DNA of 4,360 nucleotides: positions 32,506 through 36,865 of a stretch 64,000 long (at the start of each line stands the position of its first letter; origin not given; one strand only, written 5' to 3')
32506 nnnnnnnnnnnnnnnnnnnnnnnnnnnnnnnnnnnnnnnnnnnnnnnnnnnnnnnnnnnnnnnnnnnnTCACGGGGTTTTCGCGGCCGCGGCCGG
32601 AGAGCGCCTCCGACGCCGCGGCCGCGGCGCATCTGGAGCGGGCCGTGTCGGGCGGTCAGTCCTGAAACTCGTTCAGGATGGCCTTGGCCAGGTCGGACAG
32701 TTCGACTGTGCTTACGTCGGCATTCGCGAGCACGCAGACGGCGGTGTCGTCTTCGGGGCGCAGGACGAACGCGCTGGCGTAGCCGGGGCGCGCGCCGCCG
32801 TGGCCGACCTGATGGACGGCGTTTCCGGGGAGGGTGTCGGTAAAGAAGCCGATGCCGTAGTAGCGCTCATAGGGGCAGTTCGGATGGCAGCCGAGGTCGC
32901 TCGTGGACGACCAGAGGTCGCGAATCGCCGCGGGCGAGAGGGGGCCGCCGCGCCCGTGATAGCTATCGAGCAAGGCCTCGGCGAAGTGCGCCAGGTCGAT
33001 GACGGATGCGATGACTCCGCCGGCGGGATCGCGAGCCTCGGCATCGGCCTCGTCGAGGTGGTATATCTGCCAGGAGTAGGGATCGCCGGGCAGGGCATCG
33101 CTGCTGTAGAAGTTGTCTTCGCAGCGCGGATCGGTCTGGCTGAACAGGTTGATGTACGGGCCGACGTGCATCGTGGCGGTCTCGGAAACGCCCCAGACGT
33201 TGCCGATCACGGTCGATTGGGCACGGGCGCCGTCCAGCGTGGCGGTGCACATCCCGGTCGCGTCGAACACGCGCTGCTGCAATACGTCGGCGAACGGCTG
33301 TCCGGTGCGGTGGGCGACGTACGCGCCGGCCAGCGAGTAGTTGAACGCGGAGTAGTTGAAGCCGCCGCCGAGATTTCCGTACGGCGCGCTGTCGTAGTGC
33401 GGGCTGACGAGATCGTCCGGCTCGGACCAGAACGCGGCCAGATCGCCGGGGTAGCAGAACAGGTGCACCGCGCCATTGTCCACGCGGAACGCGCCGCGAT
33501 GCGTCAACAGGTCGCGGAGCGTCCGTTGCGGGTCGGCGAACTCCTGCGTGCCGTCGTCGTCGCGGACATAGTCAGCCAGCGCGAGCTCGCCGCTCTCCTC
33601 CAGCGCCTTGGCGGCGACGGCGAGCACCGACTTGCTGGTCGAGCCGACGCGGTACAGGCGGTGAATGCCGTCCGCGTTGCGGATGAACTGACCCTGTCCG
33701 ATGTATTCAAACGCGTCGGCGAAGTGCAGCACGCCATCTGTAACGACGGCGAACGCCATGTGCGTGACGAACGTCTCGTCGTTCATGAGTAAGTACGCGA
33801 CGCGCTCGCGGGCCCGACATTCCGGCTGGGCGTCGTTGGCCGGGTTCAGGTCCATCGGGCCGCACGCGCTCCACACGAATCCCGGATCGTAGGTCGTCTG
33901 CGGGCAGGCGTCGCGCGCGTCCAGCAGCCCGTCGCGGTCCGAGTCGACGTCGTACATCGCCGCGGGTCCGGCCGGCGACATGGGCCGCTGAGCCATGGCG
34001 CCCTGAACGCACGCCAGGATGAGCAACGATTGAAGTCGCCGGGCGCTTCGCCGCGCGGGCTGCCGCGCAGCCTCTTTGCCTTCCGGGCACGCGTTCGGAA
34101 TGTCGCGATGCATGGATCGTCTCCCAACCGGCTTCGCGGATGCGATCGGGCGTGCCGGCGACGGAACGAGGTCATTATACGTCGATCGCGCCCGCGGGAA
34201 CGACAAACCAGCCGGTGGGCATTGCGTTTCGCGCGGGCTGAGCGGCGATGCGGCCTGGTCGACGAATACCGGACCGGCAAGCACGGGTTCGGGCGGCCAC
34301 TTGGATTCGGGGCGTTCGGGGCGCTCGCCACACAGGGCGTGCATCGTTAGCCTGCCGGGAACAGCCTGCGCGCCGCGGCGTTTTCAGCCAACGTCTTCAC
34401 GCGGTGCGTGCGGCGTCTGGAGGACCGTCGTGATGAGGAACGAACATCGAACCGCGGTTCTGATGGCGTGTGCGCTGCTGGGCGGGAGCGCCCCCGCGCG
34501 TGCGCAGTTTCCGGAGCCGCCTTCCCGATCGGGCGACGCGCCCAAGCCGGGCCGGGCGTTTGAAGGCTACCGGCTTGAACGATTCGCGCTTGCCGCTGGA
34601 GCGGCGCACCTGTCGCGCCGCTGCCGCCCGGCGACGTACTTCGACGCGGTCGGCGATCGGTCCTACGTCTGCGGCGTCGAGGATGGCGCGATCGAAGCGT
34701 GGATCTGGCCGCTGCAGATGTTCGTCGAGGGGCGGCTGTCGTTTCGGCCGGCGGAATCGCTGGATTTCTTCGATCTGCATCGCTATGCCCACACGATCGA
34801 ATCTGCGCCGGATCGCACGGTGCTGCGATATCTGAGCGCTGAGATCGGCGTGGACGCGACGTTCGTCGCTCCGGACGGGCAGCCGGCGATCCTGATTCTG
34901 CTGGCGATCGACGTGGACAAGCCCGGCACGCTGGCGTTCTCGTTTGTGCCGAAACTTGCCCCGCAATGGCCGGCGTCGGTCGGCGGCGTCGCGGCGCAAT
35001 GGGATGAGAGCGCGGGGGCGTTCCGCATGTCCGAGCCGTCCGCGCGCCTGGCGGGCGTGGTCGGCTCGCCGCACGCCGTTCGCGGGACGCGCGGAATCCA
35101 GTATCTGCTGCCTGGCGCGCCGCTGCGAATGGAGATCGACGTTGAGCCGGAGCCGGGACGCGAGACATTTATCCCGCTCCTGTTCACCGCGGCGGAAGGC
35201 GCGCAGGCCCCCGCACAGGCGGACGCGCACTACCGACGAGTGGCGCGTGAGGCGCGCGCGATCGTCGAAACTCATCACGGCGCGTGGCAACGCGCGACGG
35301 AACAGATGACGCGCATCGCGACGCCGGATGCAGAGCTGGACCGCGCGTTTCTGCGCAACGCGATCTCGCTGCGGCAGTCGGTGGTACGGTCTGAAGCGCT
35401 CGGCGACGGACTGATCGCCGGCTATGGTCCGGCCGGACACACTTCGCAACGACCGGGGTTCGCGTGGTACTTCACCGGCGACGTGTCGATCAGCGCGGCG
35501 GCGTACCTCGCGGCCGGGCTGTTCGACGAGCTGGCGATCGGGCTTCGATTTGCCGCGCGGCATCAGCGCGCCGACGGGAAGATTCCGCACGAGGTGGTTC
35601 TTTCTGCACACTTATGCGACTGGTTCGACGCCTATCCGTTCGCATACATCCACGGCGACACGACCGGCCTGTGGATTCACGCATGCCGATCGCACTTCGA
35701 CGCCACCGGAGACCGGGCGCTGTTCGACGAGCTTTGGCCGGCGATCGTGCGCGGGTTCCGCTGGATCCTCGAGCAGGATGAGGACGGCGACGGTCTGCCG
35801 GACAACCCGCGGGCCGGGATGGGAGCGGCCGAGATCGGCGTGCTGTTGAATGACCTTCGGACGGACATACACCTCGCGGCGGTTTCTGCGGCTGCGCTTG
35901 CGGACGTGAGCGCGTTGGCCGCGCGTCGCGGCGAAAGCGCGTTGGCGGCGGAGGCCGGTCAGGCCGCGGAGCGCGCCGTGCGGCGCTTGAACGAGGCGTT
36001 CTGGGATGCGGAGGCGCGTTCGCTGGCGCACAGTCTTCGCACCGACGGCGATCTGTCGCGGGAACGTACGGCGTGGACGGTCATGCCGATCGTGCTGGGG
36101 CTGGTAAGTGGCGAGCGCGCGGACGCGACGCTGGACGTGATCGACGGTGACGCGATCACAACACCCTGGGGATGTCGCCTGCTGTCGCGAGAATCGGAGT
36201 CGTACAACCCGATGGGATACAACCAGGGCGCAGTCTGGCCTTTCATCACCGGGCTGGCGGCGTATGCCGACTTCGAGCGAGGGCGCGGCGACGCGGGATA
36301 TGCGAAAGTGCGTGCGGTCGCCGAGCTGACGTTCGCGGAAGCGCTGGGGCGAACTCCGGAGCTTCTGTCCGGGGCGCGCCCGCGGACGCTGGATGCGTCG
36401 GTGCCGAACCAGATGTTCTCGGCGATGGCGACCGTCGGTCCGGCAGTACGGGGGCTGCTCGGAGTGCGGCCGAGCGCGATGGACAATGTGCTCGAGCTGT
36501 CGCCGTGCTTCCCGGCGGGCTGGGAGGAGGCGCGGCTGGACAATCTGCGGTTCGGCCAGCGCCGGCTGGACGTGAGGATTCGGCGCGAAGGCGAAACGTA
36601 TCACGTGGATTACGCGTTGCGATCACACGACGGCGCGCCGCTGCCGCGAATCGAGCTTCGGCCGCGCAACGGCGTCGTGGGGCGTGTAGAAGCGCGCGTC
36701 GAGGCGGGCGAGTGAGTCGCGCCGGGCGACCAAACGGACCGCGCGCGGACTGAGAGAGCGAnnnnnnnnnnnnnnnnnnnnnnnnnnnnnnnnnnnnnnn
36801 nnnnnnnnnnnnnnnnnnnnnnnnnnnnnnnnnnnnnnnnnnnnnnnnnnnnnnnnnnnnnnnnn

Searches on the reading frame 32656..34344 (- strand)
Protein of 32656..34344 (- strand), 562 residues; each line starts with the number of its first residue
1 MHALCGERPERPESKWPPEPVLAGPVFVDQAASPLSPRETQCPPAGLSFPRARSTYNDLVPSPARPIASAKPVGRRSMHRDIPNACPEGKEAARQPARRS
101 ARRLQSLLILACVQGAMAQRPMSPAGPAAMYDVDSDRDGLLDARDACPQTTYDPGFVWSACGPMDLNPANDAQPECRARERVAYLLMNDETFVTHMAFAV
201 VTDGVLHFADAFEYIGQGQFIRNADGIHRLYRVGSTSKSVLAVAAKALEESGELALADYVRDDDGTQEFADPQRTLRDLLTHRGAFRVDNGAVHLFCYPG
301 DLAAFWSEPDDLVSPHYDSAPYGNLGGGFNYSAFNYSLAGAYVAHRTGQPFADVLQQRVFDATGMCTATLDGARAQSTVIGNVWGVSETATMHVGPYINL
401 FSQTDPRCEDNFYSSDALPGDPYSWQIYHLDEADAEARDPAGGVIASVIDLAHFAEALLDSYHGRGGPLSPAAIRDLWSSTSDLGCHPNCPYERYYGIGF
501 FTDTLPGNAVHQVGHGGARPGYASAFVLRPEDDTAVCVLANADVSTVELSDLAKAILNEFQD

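Call 8: search_protein_families(library=pfam, proteins=[window:32656-34344:-], max_evalue=0.00001)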
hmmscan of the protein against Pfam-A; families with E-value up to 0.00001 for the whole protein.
window:32656-34344:- (562 aa): 1 family
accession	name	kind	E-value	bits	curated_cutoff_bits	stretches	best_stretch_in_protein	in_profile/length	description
PF00144.29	Beta-lactamase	-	1.5e-33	116.8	27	1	196-556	17-324/329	Beta-lactamase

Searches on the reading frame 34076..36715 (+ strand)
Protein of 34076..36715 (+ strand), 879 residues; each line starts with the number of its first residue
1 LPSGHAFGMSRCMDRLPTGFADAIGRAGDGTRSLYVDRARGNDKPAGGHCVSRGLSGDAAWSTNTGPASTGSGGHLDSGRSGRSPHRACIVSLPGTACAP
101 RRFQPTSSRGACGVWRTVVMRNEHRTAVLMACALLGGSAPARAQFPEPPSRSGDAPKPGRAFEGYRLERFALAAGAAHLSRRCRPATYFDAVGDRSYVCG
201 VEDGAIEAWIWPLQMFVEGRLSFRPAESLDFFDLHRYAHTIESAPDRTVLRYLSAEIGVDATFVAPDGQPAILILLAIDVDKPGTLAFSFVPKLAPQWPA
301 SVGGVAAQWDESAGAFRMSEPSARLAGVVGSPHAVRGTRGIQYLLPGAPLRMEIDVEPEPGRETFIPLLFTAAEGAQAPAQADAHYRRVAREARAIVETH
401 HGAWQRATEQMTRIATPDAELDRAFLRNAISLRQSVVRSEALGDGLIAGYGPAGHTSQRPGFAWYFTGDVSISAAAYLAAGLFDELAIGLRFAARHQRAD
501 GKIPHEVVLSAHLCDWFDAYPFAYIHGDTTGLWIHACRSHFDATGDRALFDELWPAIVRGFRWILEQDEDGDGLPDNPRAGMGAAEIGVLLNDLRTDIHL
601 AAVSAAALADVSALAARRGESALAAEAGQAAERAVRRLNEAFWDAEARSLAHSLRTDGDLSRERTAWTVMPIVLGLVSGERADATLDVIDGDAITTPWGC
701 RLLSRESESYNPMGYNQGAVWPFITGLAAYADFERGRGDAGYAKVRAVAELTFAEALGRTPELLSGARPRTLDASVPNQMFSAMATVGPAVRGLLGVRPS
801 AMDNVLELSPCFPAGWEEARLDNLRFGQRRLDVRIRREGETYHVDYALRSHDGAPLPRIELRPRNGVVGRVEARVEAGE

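Call 8: search_protein_families(library=pfam, proteins=[window:34076-36715:+], max_evalue=0.00001)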
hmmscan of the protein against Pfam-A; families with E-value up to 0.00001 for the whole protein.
window:34076-36715:+ (879 aa): 2 families
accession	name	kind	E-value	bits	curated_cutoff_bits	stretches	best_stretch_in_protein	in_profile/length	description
PF22422.2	MGH1-like_GH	-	1.7e-19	71.1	27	1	596-733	171-309/356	Mannosylglycerate hydrolase MGH1-like glycoside hydrolase domain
PF03633.20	Glyco_hydro_65C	-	2.2e-07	31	22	1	803-844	5-45/62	Glycosyl hydrolase family 65, C-terminal domain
